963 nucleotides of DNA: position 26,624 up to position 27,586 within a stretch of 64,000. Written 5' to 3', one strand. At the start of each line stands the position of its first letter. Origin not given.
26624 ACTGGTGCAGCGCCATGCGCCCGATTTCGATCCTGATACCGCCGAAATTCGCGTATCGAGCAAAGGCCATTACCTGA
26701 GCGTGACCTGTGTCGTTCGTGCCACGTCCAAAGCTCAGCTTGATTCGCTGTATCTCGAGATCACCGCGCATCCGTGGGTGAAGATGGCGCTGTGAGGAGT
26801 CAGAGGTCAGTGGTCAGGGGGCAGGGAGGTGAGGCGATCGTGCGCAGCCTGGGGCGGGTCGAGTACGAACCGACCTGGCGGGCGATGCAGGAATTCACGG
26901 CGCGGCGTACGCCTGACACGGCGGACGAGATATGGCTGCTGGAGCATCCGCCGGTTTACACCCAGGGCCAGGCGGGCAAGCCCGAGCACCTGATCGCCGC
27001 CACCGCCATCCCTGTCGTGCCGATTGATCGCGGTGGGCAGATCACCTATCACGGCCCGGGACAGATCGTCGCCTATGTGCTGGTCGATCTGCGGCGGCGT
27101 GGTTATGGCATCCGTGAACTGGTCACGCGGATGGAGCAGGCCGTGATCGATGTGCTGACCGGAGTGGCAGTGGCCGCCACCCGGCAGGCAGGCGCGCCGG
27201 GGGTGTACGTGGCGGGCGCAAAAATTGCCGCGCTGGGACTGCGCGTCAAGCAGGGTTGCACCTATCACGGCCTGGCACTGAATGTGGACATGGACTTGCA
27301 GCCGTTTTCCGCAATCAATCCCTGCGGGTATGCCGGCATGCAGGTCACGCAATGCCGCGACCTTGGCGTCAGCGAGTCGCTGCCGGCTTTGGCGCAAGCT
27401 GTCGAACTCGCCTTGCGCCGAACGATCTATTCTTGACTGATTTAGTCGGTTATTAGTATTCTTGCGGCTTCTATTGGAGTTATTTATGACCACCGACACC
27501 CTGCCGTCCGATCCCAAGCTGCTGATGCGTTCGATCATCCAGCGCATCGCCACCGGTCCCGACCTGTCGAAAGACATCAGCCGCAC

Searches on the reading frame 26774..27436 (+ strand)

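Call 62: search_protein_families(library=pfam, proteins=[window:26774-27436:+])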
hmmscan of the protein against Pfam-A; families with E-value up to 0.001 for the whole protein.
window:26774-27436:+ (220 aa): 2 families
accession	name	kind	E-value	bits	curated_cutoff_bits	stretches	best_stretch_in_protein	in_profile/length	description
PF21948.1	LplA-B_cat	-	7.8e-36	124.3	27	1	37-205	7-190/200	Lipoyl protein ligase A/B catalytic domain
PF03099.24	BPL_LplA_LipB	-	0.00018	21.9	21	1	79-174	26-133/133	Biotin/lipoate A/B protein ligase family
